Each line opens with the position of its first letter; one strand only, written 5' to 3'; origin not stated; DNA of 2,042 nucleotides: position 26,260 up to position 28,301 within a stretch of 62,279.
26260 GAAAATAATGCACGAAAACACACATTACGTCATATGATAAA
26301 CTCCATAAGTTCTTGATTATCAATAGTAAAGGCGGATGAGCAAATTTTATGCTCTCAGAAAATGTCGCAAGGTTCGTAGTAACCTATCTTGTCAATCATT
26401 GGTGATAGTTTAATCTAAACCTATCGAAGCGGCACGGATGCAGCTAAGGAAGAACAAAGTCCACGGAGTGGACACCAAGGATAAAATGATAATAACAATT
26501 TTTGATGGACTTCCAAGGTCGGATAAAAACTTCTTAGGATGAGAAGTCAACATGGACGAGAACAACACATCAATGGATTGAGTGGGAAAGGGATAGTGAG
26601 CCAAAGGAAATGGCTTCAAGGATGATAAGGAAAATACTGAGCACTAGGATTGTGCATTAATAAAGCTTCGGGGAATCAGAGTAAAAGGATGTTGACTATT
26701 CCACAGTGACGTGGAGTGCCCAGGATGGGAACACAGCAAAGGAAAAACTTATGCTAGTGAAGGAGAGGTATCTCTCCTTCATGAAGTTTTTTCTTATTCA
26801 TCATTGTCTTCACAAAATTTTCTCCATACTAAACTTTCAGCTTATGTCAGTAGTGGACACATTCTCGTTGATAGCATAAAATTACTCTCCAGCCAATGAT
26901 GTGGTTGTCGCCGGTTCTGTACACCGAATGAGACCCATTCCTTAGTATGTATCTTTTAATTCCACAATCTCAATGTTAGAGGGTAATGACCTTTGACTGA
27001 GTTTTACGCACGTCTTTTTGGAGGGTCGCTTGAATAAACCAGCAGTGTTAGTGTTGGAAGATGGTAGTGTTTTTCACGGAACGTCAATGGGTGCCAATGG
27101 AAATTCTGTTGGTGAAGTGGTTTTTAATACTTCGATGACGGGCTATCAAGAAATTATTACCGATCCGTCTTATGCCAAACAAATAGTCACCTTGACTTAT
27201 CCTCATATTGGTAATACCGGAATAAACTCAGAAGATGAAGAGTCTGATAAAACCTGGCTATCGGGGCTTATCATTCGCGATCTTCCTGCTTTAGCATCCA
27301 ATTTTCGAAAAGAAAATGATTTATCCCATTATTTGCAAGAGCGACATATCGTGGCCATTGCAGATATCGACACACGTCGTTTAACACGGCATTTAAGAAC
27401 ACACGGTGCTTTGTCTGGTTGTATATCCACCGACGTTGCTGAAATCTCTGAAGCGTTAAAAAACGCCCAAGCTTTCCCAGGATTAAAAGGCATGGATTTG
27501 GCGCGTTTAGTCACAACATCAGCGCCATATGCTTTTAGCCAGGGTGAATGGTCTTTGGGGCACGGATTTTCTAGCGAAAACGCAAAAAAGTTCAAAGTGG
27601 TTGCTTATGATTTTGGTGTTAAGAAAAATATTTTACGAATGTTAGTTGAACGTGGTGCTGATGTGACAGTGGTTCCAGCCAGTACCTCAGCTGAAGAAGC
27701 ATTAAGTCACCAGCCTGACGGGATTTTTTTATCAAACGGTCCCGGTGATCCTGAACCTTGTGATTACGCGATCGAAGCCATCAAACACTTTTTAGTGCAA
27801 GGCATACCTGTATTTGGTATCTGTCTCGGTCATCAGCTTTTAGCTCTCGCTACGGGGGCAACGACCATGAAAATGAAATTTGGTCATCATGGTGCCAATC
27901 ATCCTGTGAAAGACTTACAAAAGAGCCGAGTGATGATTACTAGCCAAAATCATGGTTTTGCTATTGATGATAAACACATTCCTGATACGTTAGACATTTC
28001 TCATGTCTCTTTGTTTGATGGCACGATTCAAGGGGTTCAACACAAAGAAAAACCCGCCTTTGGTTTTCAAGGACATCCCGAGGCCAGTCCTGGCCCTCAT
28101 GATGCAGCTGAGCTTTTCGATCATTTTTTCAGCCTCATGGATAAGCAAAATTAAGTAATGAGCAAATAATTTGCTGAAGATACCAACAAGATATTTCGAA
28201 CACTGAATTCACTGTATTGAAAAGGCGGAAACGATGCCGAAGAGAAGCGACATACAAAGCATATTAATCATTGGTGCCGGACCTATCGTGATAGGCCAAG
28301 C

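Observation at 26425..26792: GGA-rich CsrB/RsmB-like sRNA candidate in the unusually long dapB-carA spacer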

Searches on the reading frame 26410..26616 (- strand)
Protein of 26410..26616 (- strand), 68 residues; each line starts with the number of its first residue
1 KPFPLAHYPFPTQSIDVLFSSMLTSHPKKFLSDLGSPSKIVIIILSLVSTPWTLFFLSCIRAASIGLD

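Call 73: search_protein_families(library=pfam, proteins=[window:26410-26616:-], max_evalue=1)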
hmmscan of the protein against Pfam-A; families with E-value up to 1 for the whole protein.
window:26410-26616:- (68 aa): 2 families
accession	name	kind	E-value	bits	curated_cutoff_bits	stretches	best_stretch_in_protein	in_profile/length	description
PF18415.6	HKR_ArcB_TM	-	0.021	15.9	27.3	1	41-60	43-62/75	Histidine kinase receptor ArcB trans-membrane domain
PF15174.11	PRNT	-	0.4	11.2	27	0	23-47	6-30/51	Prion-related protein testis-specific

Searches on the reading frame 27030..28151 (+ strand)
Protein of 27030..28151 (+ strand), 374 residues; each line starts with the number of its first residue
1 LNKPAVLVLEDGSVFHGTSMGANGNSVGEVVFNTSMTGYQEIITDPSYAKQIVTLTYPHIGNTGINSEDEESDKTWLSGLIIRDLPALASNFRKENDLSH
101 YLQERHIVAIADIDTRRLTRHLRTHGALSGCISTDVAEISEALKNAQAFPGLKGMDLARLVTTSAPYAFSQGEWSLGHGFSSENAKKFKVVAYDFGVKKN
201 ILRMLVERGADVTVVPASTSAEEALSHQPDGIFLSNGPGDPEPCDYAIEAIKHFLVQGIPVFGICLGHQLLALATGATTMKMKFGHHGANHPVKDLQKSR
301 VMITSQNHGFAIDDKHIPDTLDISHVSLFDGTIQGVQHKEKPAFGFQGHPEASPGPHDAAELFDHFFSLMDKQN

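Call 12: find_homologous_proteins(query=window:27030-28151:+, max_evalue=1e-60)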
Query window:27030-28151:+ (374 aa): 8000 proteins with E <= 1e-60 among 8000 candidates; the best 120 are listed.
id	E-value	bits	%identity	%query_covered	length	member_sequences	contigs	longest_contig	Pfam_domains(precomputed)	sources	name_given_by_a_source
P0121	2.5e-252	854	100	100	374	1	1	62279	PF07722.20,PF00117.35,PF00988.29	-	-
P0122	1.2e-173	595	69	100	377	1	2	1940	PF07722.20,PF00117.35,PF00988.29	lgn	-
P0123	3.0e-173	594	69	99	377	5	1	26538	PF07722.20,PF00117.35,PF00988.29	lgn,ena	-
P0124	3.6e-173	594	68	99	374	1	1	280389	PF07722.20,PF00117.35,PF00988.29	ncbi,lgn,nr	ncbi:MAG: glutamine-hydrolyzing carbamoyl-phosphate synthase small subunit [Gammaproteobacteria bact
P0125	1.4e-172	592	67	99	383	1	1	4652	PF07722.20,PF00117.35,PF00988.29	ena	-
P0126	2.1e-172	591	69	99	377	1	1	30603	PF07722.20,PF00117.35,PF00988.29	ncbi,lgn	-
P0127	2.1e-172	591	69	99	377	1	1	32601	PF07722.20,PF00117.35,PF00988.29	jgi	jgi:carbamoyl-phosphate synthase small subunit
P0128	2.8e-172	591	69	98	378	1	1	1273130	PF00117.35,PF00988.29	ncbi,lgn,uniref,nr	ncbi:glutamine-hydrolyzing carbamoyl-phosphate synthase small subunit [Simiduia aestuariiviva]|unire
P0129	3.7e-172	590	69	100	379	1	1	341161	PF07722.20,PF00117.35,PF00988.29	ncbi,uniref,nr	ncbi:glutamine-hydrolyzing carbamoyl-phosphate synthase small subunit [Ferrimonas sediminicola]|unir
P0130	5.5e-172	590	69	100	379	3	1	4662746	PF07722.20,PF00117.35,PF00988.29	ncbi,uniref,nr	ncbi:glutamine-hydrolyzing carbamoyl-phosphate synthase small subunit [Ferrimonas sp. YFM]|uniref:gl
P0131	9.0e-172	589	69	98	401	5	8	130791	PF07722.20,PF00117.35,PF00988.29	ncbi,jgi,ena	-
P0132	1.1e-171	589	68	100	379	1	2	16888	PF07722.20,PF00117.35,PF00988.29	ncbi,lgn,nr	ncbi:MAG: carbamoyl-phosphate synthase small subunit [Gammaproteobacteria bacterium]|nr:MAG: carbamo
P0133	1.1e-171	589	69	100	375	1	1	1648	PF07722.20,PF00117.35,PF00988.29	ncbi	-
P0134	1.4e-171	588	68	99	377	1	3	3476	PF07722.20,PF00117.35,PF00988.29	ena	-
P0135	1.5e-171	588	68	99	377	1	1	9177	PF07722.20,PF00117.35,PF00988.29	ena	-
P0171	4.6e-170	583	68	99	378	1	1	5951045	PF07722.20,PF00117.35,PF00988.29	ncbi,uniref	ncbi:glutamine-hydrolyzing carbamoyl-phosphate synthase small subunit [Aliikangiella sp. IMCC44359]|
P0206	2.0e-169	581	69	99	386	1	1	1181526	PF07722.20,PF00117.35,PF00988.29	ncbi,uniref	ncbi:glutamine-hydrolyzing carbamoyl-phosphate synthase small subunit [Kangiella japonica]|uniref:Ca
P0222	7.0e-169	580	68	100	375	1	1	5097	PF07722.20,PF00117.35,PF00988.29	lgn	-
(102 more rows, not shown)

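Call 15: find_encoding_contigs(protein=P0124, flank=4000, max_places=2)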
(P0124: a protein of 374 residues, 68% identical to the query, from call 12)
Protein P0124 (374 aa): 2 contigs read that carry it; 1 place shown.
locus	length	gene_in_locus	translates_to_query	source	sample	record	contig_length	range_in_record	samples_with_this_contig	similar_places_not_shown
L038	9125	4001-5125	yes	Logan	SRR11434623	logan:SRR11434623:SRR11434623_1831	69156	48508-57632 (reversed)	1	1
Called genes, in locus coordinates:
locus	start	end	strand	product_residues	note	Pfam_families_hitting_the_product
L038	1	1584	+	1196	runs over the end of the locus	PF09084:NMT1, PF03924:CHASE, PF00990:GGDEF, PF00563:EAL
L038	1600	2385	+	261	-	PF13489:Methyltransf_23 (weak), PF13847:Methyltransf_31, PF08241:Methyltransf_11, PF08242:Methyltransf_12, PF13649:Methyltransf_25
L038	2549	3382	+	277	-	PF01113:DapB_N, PF05173:DapB_C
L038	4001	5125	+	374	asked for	PF00988:CPSase_sm_chain, PF00117:GATase, PF07722:Peptidase_C26 (weak)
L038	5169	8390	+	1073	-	PF25596:CPSase_L_D1, PF02786:CPSase_L_D2, PF02787:CPSase_L_D3, PF25596:CPSase_L_D1, PF02655:ATP-grasp_3 (weak), PF02222:ATP-grasp (weak), PF02786:CPSase_L_D2, PF02142:MGS, +4 more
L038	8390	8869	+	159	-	PF03449:GreA_GreB_N, PF01272:GreA_GreB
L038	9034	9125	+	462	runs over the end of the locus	PF00497:SBP_bac_3, PF00990:GGDEF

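Call 16: find_encoding_contigs(protein=P0123, flank=4000, max_places=2)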
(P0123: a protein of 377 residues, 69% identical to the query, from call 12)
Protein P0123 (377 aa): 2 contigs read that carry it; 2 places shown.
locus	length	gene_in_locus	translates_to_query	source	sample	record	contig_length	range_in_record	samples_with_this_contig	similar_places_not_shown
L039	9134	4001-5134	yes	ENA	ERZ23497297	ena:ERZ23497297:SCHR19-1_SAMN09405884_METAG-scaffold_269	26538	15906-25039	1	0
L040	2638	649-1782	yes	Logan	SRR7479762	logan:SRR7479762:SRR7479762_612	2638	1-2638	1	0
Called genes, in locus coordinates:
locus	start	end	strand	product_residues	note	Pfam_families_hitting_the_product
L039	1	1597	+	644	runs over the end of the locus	PF00012:HSP70, PF06723:MreB_Mbl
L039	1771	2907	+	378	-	PF00226:DnaJ, PF01556:DnaJ_C, PF00684:DnaJ_CXXCXGXG, PF27439:DnaJ_C_2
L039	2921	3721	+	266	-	PF01113:DapB_N, PF05173:DapB_C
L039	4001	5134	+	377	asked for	PF00988:CPSase_sm_chain, PF00117:GATase, PF07722:Peptidase_C26 (faint)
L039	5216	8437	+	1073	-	PF25596:CPSase_L_D1, PF02786:CPSase_L_D2, PF02787:CPSase_L_D3, PF25596:CPSase_L_D1, PF02655:ATP-grasp_3 (weak), PF02222:ATP-grasp, PF02786:CPSase_L_D2, PF02142:MGS, +3 more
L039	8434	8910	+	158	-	PF03449:GreA_GreB_N, PF01272:GreA_GreB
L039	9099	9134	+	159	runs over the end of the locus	PF00255:GSHPx, PF00578:AhpC-TSA (weak), PF08534:Redoxin (faint)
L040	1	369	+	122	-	?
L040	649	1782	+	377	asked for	PF00988:CPSase_sm_chain, PF00117:GATase, PF07722:Peptidase_C26 (faint)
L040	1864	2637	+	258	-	?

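Call 17: find_encoding_contigs(protein=P0126, flank=4000, max_places=2)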
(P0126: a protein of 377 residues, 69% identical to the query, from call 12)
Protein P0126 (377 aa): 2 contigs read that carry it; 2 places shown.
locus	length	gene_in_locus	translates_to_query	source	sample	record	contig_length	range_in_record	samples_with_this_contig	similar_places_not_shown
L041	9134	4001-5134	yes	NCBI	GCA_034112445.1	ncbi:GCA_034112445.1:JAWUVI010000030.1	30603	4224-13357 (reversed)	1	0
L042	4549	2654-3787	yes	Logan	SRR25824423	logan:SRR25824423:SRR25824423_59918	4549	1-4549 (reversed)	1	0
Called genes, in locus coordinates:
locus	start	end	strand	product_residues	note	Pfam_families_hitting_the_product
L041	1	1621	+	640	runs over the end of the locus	PF00012:HSP70, PF06723:MreB_Mbl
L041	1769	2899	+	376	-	PF00226:DnaJ, PF01556:DnaJ_C, PF00684:DnaJ_CXXCXGXG, PF27439:DnaJ_C_2 (weak)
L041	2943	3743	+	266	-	PF01113:DapB_N, PF05173:DapB_C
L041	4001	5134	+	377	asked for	PF00988:CPSase_sm_chain, PF00117:GATase, PF07722:Peptidase_C26 (faint)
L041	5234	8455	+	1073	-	PF25596:CPSase_L_D1, PF02786:CPSase_L_D2, PF02787:CPSase_L_D3, PF25596:CPSase_L_D1, PF02655:ATP-grasp_3, PF02222:ATP-grasp, PF02786:CPSase_L_D2, PF02142:MGS, +3 more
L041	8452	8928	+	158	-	PF03449:GreA_GreB_N, PF01272:GreA_GreB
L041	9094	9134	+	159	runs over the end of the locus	PF00255:GSHPx, PF00578:AhpC-TSA, PF08534:Redoxin (faint)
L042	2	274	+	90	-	?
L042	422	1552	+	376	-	PF00226:DnaJ, PF01556:DnaJ_C, PF00684:DnaJ_CXXCXGXG, PF27439:DnaJ_C_2 (weak)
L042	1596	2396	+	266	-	PF01113:DapB_N, PF05173:DapB_C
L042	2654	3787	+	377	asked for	PF00988:CPSase_sm_chain, PF00117:GATase, PF07722:Peptidase_C26 (faint)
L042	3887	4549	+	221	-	?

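Call 44: find_encoding_contigs(protein=P0206, flank=3000, max_places=1)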
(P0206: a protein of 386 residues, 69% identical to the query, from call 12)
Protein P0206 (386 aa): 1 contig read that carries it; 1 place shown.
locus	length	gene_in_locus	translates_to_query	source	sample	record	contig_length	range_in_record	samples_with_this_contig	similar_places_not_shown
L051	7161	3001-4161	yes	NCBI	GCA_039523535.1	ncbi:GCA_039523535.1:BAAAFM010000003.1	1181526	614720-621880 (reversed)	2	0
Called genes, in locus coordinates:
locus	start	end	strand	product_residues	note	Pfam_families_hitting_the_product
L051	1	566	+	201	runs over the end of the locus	PF04311:DUF459 (faint), PF25182:NonGDSL (weak), PF00657:Lipase_GDSL, PF13472:Lipase_GDSL_2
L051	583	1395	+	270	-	PF01113:DapB_N, PF05173:DapB_C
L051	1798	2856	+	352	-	PF08238:Sel1 (faint)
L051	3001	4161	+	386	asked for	PF00988:CPSase_sm_chain, PF00117:GATase, PF07722:Peptidase_C26 (weak)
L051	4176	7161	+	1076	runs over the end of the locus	PF25596:CPSase_L_D1, PF02786:CPSase_L_D2, PF02787:CPSase_L_D3, PF25596:CPSase_L_D1, PF02786:CPSase_L_D2, PF02222:ATP-grasp (weak), PF07478:Dala_Dala_lig_C, PF02142:MGS, +3 more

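Call 45: find_encoding_contigs(protein=P0222, flank=3000, max_places=1)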
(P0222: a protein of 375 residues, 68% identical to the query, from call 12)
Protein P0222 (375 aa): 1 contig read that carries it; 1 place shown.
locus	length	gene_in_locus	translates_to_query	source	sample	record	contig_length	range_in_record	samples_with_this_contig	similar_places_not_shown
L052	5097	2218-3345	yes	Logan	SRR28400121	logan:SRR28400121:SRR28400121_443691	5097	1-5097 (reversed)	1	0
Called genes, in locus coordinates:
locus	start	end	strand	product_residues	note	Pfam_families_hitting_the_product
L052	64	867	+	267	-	PF01435:Peptidase_M48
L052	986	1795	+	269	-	PF01113:DapB_N, PF05173:DapB_C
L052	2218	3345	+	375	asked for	PF00988:CPSase_sm_chain, PF00117:GATase, PF07722:Peptidase_C26 (faint)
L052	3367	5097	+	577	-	?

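Call 46: find_encoding_contigs(protein=P0128, flank=3000, max_places=1)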
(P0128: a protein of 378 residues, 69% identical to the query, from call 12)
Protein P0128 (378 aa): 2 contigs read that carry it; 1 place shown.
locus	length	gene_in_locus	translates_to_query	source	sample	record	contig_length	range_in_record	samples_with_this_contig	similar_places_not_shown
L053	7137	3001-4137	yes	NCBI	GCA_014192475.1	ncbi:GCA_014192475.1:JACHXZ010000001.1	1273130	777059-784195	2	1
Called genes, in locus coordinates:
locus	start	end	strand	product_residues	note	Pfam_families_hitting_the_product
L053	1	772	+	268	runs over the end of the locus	PF01113:DapB_N, PF05173:DapB_C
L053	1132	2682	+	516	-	PF17152:CHASE8, PF00672:HAMP, PF00015:MCPsignal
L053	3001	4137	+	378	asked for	PF00988:CPSase_sm_chain, PF00117:GATase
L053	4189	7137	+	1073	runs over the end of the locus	PF25596:CPSase_L_D1, PF02786:CPSase_L_D2, PF02787:CPSase_L_D3, PF25596:CPSase_L_D1, PF02655:ATP-grasp_3, PF02222:ATP-grasp, PF02786:CPSase_L_D2, PF07478:Dala_Dala_lig_C, +5 more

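Call 59: find_encoding_contigs(protein=P0171, flank=3500, max_places=1)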
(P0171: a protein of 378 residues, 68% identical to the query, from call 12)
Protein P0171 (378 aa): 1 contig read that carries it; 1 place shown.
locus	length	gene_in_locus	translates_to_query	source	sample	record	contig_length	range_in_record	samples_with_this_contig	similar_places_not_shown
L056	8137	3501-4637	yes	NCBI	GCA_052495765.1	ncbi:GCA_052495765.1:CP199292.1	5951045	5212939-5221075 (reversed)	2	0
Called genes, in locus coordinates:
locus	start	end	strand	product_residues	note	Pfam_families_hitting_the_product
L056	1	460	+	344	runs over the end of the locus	PF00072:Response_reg, PF01339:CheB_methylest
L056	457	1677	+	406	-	PF00072:Response_reg, PF00563:EAL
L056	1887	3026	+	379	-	PF12833:HTH_18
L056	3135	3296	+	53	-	-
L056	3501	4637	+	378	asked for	PF00988:CPSase_sm_chain, PF00117:GATase, PF07722:Peptidase_C26 (faint)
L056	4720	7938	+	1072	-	PF25596:CPSase_L_D1, PF02786:CPSase_L_D2, PF02787:CPSase_L_D3, PF25596:CPSase_L_D1, PF02222:ATP-grasp, PF02655:ATP-grasp_3 (weak), PF02786:CPSase_L_D2, PF02142:MGS, +3 more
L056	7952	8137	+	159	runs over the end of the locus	PF03449:GreA_GreB_N, PF01272:GreA_GreB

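Call 64: find_homologous_proteins(query=L038:2549-3379:+, max_evalue=1e-60)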
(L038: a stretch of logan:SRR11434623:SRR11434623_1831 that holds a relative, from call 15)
Query L038:2549-3379:+ (277 aa): 3054 proteins with E <= 1e-60 among 8000 candidates; the best 120 are listed.
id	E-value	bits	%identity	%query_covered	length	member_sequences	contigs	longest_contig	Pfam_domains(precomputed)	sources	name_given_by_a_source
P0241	1.8e-177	606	100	100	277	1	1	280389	PF01113.27,PF05173.20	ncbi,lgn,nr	ncbi:MAG: 4-hydroxy-tetrahydrodipicolinate reductase [Gammaproteobacteria bacterium]|nr:4-hydroxy-te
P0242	1.1e-148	511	83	99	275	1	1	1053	PF01113.27,PF05173.20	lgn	-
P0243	1.7e-134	465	75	99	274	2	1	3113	PF01113.27,PF05173.20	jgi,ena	-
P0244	4.3e-126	437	69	97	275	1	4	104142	PF01113.27,PF05173.20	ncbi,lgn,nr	ncbi:MAG: 4-hydroxy-tetrahydrodipicolinate reductase [Gammaproteobacteria bacterium]|nr:4-hydroxy-te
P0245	1.0e-125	436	73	96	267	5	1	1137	PF01113.27,PF05173.20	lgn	-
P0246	8.1e-125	433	72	97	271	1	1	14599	PF01113.27,PF05173.20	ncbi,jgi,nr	ncbi:MAG: 4-hydroxy-tetrahydrodipicolinate reductase [Kangiellaceae bacterium]|jgi:4-hydroxy-tetrahy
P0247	1.9e-122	425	71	97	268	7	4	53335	PF01113.27,PF05173.20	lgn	-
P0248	9.1e-121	420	70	96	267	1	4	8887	PF01113.27,PF05173.20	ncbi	-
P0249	1.4e-120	419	68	96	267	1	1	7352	PF01113.27,PF05173.20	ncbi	-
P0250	1.7e-117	409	69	96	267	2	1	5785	PF01113.27,PF05173.20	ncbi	-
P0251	1.3e-112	393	65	95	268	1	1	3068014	PF01113.27,PF05173.20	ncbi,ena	-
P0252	1.9e-111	389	65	96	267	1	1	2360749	PF01113.27,PF05173.20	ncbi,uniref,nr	ncbi:4-hydroxy-tetrahydrodipicolinate reductase [Pleionea sediminis]|uniref:4-hydroxy-tetrahydrodipi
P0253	2.8e-111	389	69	90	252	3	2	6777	PF01113.27,PF05173.20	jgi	jgi:4-hydroxy-tetrahydrodipicolinate reductase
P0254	4.2e-103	362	71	79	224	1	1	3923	PF01113.27,PF05173.20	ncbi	-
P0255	3.2e-102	359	59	96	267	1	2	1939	PF01113.27,PF05173.20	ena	-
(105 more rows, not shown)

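Call 65: find_encoding_contigs(protein=P0247, flank=2500, max_places=3)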
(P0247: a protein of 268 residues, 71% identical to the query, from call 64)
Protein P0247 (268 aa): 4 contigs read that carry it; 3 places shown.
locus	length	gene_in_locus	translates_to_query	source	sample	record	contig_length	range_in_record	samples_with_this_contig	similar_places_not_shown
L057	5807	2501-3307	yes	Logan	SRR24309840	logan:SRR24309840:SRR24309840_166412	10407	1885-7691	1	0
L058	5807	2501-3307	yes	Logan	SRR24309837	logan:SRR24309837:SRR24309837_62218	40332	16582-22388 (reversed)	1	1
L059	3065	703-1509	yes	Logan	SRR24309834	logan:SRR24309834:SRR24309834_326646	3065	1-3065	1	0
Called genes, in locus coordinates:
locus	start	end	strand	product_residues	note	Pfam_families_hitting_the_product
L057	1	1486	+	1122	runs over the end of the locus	?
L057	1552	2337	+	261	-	PF01209:Ubie_methyltran (weak), PF08241:Methyltransf_11, PF08242:Methyltransf_12, PF13489:Methyltransf_23 (weak), PF13649:Methyltransf_25, PF13847:Methyltransf_31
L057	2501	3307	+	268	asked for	PF01113:DapB_N, PF05173:DapB_C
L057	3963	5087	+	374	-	PF00988:CPSase_sm_chain, PF00117:GATase, PF07722:Peptidase_C26 (faint)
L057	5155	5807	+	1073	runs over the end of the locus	PF25596:CPSase_L_D1, PF02786:CPSase_L_D2, PF02787:CPSase_L_D3, PF25596:CPSase_L_D1, PF02655:ATP-grasp_3 (weak), PF02222:ATP-grasp (weak), PF02786:CPSase_L_D2, PF02142:MGS, +4 more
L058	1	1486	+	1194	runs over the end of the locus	PF09084:NMT1, PF03924:CHASE, PF00990:GGDEF, PF00563:EAL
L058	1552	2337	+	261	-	PF01209:Ubie_methyltran (weak), PF08241:Methyltransf_11, PF08242:Methyltransf_12, PF13489:Methyltransf_23 (weak), PF13649:Methyltransf_25, PF13847:Methyltransf_31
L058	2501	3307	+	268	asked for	PF01113:DapB_N, PF05173:DapB_C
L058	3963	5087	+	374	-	PF00988:CPSase_sm_chain, PF00117:GATase, PF07722:Peptidase_C26 (faint)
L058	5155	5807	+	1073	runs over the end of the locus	PF25596:CPSase_L_D1, PF02786:CPSase_L_D2, PF02787:CPSase_L_D3, PF25596:CPSase_L_D1, PF02655:ATP-grasp_3 (weak), PF02222:ATP-grasp (weak), PF02786:CPSase_L_D2, PF02142:MGS, +4 more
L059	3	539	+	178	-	?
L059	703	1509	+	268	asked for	PF01113:DapB_N, PF05173:DapB_C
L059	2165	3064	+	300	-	?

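Call 66: find_encoding_contigs(protein=P0252, flank=2500, max_places=1)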
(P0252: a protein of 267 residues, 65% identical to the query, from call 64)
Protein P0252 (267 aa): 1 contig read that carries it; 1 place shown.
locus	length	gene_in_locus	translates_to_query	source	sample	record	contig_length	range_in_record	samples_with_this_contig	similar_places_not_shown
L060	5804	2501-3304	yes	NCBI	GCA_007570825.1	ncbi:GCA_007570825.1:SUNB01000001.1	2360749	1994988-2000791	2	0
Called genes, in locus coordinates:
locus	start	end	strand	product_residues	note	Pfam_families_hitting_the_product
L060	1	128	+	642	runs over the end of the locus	PF00012:HSP70, PF06723:MreB_Mbl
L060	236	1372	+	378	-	PF00226:DnaJ, PF01556:DnaJ_C, PF00684:DnaJ_CXXCXGXG, PF27439:DnaJ_C_2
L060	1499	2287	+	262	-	PF01209:Ubie_methyltran, PF05175:MTS (faint), PF13489:Methyltransf_23, PF13847:Methyltransf_31, PF08241:Methyltransf_11, PF08242:Methyltransf_12, PF13649:Methyltransf_25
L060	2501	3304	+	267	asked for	PF01113:DapB_N, PF05173:DapB_C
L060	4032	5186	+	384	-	PF00988:CPSase_sm_chain, PF00117:GATase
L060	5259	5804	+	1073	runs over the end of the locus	PF25596:CPSase_L_D1, PF02786:CPSase_L_D2, PF02787:CPSase_L_D3, PF25596:CPSase_L_D1, PF02655:ATP-grasp_3 (weak), PF02222:ATP-grasp (weak), PF02786:CPSase_L_D2, PF02142:MGS, +3 more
